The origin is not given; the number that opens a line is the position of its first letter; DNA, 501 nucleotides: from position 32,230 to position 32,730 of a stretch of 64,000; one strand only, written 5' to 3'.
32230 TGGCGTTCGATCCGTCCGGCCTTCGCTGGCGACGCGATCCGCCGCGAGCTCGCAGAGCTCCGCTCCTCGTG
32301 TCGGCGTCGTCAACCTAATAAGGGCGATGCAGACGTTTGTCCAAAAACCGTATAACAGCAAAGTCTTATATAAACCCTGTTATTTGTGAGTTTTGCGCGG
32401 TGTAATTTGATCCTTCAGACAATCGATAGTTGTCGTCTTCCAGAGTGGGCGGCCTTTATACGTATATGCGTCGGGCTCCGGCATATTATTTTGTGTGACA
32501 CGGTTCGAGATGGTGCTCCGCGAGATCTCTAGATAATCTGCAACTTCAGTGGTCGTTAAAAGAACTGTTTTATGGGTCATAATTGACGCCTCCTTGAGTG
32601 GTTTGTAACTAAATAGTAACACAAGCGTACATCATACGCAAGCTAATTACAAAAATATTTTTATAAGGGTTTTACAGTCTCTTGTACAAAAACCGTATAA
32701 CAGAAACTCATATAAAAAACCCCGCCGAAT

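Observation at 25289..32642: Four promoters share a box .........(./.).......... with a 15-bp palindrome in the spacer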

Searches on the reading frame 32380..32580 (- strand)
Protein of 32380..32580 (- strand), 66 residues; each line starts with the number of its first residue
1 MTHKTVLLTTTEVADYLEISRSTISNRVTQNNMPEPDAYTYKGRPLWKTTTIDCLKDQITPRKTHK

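Call 12: search_protein_families(library=pfam, proteins=[window:32380-32580:-], max_evalue=0.01)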
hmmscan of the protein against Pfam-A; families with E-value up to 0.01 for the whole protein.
window:32380-32580:- (66 aa): 3 families
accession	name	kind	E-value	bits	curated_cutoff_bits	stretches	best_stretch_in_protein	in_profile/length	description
PF12728.13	HTH_17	-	0.00012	22.7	27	1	7-31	1-25/51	Helix-turn-helix domain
PF07022.19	Phage_CI_repr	-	0.00017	22.3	22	1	11-34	16-39/65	Bacteriophage CI repressor helix-turn-helix domain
PF04936.17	DUF658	-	0.0075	16.5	24.4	1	8-54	15-61/186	Protein of unknown function (DUF658)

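Call 52: find_homologous_proteins(query=window:32380-32580:-, max_evalue=0.001)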
Query window:32380-32580:- (66 aa): 4 proteins with E <= 0.001 among 4 candidates.
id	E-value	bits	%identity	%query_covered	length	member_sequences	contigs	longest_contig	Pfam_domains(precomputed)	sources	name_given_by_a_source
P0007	2.2e-32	127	89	100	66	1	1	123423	PF12728.14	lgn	-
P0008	5.2e-22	94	70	97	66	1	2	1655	-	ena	-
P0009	6.3e-20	88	67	97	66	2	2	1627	PF12728.14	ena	-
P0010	7.1e-19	85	65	95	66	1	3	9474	-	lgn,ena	-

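Call 53: find_encoding_contigs(protein=P0010, flank=10000, max_places=4)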
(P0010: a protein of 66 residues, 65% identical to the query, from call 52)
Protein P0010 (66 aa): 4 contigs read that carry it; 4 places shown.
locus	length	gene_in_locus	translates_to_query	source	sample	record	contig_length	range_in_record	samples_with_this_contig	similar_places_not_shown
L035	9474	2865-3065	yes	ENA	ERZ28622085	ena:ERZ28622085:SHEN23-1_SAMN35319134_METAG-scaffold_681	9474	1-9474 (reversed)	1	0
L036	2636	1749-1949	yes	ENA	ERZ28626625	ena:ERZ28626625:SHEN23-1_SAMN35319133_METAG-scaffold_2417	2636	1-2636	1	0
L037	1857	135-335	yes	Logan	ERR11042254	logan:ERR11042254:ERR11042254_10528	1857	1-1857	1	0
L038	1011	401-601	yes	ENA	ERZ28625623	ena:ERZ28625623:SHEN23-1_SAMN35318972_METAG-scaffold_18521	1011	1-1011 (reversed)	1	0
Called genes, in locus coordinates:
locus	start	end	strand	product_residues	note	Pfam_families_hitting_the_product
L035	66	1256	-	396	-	PF14072:DndB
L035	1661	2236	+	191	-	PF12728:HTH_17 (weak)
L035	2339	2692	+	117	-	-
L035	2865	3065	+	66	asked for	-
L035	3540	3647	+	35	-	-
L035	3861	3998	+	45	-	-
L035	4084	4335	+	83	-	-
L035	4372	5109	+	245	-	PF07498:Rho_N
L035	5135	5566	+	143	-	PF24692:DUF7659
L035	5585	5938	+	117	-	-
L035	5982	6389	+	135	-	-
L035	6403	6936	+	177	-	-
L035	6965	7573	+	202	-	-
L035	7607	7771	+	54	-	-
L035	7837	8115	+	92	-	-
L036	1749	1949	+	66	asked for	-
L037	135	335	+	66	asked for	-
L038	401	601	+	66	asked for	-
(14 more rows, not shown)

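Call 54: find_encoding_contigs(protein=P0008, flank=5000, max_places=3)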
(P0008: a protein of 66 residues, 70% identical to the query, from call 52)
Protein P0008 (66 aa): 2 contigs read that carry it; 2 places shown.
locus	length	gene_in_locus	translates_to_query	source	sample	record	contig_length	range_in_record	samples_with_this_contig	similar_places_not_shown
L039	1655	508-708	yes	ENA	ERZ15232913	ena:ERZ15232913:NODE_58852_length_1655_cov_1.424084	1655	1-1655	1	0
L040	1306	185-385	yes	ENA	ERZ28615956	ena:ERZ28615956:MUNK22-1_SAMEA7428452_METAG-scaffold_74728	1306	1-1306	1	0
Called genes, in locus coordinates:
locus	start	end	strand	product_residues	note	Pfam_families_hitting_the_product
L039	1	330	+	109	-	?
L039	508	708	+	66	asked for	-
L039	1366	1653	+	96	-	?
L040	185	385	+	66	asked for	-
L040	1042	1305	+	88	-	?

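Call 55: find_encoding_contigs(protein=P0009, flank=5000, max_places=3)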
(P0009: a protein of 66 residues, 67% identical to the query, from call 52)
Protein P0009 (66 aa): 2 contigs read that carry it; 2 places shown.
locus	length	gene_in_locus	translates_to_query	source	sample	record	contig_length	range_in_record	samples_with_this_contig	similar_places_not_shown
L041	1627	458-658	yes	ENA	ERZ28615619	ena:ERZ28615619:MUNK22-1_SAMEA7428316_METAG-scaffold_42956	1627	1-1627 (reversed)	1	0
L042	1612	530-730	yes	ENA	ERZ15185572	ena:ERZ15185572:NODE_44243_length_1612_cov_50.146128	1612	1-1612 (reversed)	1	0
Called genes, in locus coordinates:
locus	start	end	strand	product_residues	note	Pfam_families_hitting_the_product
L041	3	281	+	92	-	?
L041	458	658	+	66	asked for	PF12728:HTH_17 (weak)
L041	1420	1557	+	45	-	-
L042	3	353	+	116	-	?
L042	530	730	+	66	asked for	PF12728:HTH_17 (weak)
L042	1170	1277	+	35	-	-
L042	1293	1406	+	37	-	-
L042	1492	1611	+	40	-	?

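Call 61: search_protein_families(library=phrogs, proteins=[window:32380-32580:-], max_evalue=0.01)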
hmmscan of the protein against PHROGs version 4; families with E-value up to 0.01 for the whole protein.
window:32380-32580:- (66 aa): 11 families
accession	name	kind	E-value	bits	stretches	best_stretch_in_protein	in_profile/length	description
phrog_597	-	DNA, RNA and nucleotide metabolism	7.2e-10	40.2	1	3-53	108-158/200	DNA binding protein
phrog_4996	-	unknown function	0.00021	22.2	1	3-50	31-84/99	-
phrog_10045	-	DNA, RNA and nucleotide metabolism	0.00029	21.6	1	5-35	18-48/74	HTH DNA binding protein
phrog_66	-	integration and excision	0.00053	20.8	1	5-57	91-141/412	excisionase and transcriptional regulator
phrog_2474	-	transcription regulation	0.0013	19.6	1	6-50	47-90/118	MerR-like transcriptional regulator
phrog_2907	-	integration and excision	0.0017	19.7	1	7-64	6-63/117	excisionase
phrog_1553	-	integration and excision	0.0048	17.5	1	7-36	4-33/65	excisionase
phrog_57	-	head and packaging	0.0057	17.5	1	1-35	6-40/199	terminase small subunit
phrog_4691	-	integration and excision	0.0065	17.5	1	6-31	17-42/78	excisionase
phrog_2328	-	transcription regulation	0.0087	16.9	0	8-35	29-56/128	transcriptional repressor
phrog_5229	-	unknown function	0.0088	17.1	1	8-33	82-107/127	-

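Call 66: search_solved_structures(query=window:32380-32580:-, max_evalue=10)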
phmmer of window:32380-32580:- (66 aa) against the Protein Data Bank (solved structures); distinct sequences matched with E-value up to 10: 6.
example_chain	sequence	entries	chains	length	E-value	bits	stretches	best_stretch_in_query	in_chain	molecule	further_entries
36ro_A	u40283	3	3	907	0.18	15.6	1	28-54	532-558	DNA-directed RNA polymerase subunit Rpo1N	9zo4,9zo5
8cro_A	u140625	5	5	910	0.18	15.5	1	28-54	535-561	DNA-directed RNA polymerase subunit Rpo1N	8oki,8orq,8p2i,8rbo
4qkr_A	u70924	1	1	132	0.48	14.2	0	3-21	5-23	DE NOVO PROTEIN 6XTYR/PV2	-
3o4d_A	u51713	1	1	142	0.95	13.3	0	4-21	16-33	de novo designed beta-trefoil architecture with symmetric primary structure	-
3o4b_A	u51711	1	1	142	1.5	12.7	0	4-21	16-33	de novo designed beta-trefoil architecture with symmetric primary structure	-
3o4c_A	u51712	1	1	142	1.5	12.7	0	4-21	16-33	de novo designed beta-trefoil architecture with symmetric primary structure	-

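Call 79: search_protein_families(library=ncbifam, proteins=[window:32380-32580:-], max_evalue=0.01)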
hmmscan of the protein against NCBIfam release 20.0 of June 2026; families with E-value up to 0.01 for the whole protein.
window:32380-32580:- (66 aa): 3 families
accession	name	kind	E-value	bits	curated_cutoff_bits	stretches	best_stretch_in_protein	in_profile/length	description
TIGR01764.1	excise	domain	4.3e-05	23.8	28.8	1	7-34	1-28/49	excisionase family DNA-binding protein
NF047737.1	antiphage_MADS1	equivalog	0.00022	21.4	80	1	7-48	3-39/49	methylation-associated defense system helix-turn-helix domain-containing protein MAD1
NF033499.1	Xis_Gifsy_1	exception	0.00044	20.3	60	1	1-63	1-68/92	excisionase Xis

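Call 81: predict_structure(alignment_id=A5)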
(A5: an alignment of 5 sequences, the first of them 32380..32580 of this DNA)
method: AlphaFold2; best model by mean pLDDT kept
length: 66 residues; sequences in the alignment: 5
mean_pLDDT: 74.4   pTM: 0.54
mean pLDDT of the five models: 74.4, 70.1, 69.9, 69.8, 66.7
residues with pLDDT >= 90: 0; 70-90: 51; 50-70: 10; < 50: 5
segments of 3 or more residues with pLDDT < 50: 64-66
pLDDT, mean of each block of 10 residues (from residue 1): 70 85 84 73 78 72 49
secondary structure, 60 per line:
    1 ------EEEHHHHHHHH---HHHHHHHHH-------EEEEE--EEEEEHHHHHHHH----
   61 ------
elements in order: E7-9 H10-17 H21-29 E37-41 E44-48 H49-56

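Call 83: fold_search(model_id=the predicted structure, library=pdb)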
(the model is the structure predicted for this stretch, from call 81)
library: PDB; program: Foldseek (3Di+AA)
matches with E <= 10: 530; with E <= 0.001: 0
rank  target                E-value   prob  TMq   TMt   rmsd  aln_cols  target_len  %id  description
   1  5i44_B                1.6e-02  1.00  0.56  0.55   2.6        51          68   27  Structure of RacA-DNA complex; P21 form (released 2016-05-04)
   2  5i44_A                2.0e-02  1.00  0.58  0.58   2.7        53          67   26  Structure of RacA-DNA complex; P21 form (released 2016-05-04)
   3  6ama_B                2.9e-02  1.00  0.60  0.69   2.6        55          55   20  Structure of S. coelicolor/S. venezuelae BldC-smeA-ssfA complex to 3.09 Angstrom (released 2018-03-28)
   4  5i44_G                3.6e-02  0.99  0.58  0.57   6.2        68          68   22  Structure of RacA-DNA complex; P21 form (released 2016-05-04)
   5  1r8d_B                5.0e-02  1.00  0.65  0.42   1.8        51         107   20  Crystal Structure of MtaN Bound to DNA (released 2004-08-17)
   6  6ama_Y                5.4e-02  0.99  0.60  0.67   2.9        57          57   19  Structure of S. coelicolor/S. venezuelae BldC-smeA-ssfA complex to 3.09 Angstrom (released 2018-03-28)
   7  5i44_K                5.4e-02  0.98  0.57  0.57   6.9        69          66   22  Structure of RacA-DNA complex; P21 form (released 2016-05-04)
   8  6ama_P                5.8e-02  0.99  0.60  0.68   2.6        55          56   20  Structure of S. coelicolor/S. venezuelae BldC-smeA-ssfA complex to 3.09 Angstrom (released 2018-03-28)
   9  5d90_C                5.8e-02  0.99  0.59  0.32   3.5        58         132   19  Crystal structure of HiNmlR, a MerR family regulator lacking the sensor domain, bound to promoter DNA (released 2016-06-29)
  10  1r8d_A                7.5e-02  1.00  0.65  0.41   1.8        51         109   20  Crystal Structure of MtaN Bound to DNA (released 2004-08-17)
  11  3hh0_A                8.0e-02  1.00  0.69  0.36   2.8        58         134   19  Crystal structure of a transcriptional regulator, MerR family from Bacillus cereus (released 2009-05-26)
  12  9vtp_I                8.6e-02  0.99  0.60  0.12   3.3        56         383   18  Target DNA-bound type I-F3 TniQ-Cascade of Vibrio parahaemolyticus in partial R-loop state (released 2026-02-11)
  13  5c8e_G                9.2e-02  0.99  0.68  0.18   2.4        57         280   19  Crystal structure of Thermus thermophilus CarH bound to adenosylcobalamin and a 26-bp DNA segment (released 2015-09-30)
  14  3hh0_C                1.0e-01  1.00  0.67  0.36   1.8        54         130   18  Crystal structure of a transcriptional regulator, MerR family from Bacillus cereus (released 2009-05-26)
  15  3hh0_B                1.0e-01  1.00  0.66  0.35   2.2        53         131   17  Crystal structure of a transcriptional regulator, MerR family from Bacillus cereus (released 2009-05-26)
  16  6ama_A                1.0e-01  0.98  0.60  0.70   2.6        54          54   20  Structure of S. coelicolor/S. venezuelae BldC-smeA-ssfA complex to 3.09 Angstrom (released 2018-03-28)
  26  5i44_I                1.6e-01  0.91  0.57  0.58   5.7        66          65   23  Structure of RacA-DNA complex; P21 form (released 2016-05-04)
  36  6ama_H                2.3e-01  0.94  0.60  0.69   3.3        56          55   21  Structure of S. coelicolor/S. venezuelae BldC-smeA-ssfA complex to 3.09 Angstrom (released 2018-03-28)
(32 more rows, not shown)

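Call 95: search_dna_similar(query=window:32380-32580:-, collection=phages, mode=protein, max_evalue=0.001, max_rows=20)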
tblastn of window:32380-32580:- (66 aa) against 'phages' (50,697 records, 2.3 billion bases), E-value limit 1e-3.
No match.
